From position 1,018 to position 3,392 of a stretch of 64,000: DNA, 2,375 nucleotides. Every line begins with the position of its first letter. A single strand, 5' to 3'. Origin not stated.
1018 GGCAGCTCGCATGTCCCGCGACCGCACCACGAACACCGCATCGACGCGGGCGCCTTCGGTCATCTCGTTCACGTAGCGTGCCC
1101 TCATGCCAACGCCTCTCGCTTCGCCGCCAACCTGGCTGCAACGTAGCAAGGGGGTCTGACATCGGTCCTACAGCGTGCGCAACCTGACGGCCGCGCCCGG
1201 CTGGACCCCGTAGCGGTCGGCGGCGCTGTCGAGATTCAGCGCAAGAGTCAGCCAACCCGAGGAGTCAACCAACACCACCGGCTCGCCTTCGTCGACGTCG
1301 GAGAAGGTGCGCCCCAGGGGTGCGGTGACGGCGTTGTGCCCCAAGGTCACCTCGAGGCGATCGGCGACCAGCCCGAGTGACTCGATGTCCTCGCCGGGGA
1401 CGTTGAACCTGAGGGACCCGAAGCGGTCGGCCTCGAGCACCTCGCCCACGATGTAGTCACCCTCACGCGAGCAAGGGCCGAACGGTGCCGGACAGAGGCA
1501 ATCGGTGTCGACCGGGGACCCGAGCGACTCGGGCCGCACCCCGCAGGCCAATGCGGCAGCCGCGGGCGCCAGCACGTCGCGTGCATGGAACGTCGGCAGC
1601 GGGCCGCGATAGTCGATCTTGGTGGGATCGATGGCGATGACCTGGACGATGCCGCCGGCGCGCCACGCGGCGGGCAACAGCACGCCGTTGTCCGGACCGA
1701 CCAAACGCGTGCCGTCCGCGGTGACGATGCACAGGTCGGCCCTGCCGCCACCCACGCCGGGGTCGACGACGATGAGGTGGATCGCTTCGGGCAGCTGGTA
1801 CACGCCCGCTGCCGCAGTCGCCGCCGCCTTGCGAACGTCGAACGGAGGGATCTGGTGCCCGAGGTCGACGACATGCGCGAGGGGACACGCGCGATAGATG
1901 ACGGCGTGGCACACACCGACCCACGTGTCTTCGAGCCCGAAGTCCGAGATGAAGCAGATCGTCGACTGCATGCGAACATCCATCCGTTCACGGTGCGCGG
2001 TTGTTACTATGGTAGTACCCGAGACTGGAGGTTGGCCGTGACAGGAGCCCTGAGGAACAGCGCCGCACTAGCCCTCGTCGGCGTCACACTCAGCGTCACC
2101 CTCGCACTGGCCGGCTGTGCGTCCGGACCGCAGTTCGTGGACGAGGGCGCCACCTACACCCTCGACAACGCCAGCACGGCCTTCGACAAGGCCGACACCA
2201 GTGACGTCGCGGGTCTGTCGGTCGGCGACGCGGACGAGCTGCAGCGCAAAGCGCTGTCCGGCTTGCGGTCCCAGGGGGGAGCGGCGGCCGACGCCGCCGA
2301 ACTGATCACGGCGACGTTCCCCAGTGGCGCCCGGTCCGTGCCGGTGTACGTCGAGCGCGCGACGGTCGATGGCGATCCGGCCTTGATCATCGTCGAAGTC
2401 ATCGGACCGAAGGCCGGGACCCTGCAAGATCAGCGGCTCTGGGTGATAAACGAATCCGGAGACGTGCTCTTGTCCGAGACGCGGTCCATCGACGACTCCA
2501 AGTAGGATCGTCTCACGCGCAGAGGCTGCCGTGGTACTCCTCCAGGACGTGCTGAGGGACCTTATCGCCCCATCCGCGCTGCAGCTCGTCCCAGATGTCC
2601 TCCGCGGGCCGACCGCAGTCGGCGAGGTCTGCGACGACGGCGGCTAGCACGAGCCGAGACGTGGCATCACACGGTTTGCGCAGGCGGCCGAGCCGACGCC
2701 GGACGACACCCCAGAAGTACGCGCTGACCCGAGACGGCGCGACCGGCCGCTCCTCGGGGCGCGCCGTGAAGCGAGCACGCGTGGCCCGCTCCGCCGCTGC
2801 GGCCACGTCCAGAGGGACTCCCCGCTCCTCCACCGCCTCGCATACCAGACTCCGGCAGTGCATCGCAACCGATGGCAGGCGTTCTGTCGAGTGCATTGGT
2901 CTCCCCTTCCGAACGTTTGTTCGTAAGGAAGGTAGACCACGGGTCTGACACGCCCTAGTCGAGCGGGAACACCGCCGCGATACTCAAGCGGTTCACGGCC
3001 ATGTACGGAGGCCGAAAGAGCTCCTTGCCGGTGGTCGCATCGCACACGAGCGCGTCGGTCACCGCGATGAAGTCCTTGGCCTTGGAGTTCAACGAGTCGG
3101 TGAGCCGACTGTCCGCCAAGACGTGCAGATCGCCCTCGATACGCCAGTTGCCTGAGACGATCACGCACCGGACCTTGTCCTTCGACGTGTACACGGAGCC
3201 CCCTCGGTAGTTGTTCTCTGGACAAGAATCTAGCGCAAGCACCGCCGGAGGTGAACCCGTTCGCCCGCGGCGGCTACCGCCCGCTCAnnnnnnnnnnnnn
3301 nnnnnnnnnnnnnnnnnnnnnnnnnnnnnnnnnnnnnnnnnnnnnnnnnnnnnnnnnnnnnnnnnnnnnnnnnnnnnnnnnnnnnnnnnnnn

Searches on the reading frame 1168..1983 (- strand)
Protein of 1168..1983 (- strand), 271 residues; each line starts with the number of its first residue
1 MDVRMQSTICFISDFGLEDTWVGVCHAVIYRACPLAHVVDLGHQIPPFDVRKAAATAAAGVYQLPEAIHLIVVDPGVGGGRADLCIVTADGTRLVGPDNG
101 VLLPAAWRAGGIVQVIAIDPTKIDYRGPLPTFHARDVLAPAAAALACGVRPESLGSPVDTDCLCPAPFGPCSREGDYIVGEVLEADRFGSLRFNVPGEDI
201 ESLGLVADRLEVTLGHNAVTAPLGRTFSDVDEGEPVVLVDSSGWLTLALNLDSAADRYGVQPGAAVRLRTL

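Call 20: find_encoding_contigs(protein=window:1168-1983:-, flank=10000, max_places=3)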
Protein window:1168-1983:- (271 aa): no gene with exactly this product is on record in the collection.

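Call 37: search_protein_families(library=pfam, proteins=[window:1168-1983:-])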
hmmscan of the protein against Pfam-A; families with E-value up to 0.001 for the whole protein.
window:1168-1983:- (271 aa): 2 families
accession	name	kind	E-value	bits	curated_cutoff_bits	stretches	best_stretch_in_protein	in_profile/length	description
PF01887.21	SAM_HAT_N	-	2.7e-41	141.2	26.3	1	9-155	1-145/145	SAM hydroxide adenosyltransferase N-terminal domain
PF20257.3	SAM_HAT_C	-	5.6e-21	75.1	25.5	1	180-267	1-84/84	SAM hydroxide adenosyltransferase C-terminal domain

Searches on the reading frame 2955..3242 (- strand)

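Call 37: search_protein_families(library=pfam, proteins=[window:2955-3242:-])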
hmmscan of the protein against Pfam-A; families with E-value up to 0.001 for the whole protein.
window:2955-3242:- (95 aa): 1 family
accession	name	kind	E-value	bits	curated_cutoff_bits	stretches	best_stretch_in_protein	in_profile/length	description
PF20660.2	DUF6812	-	2e-14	53.7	27.1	1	34-85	1-50/53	Family of unknown function (DUF6812)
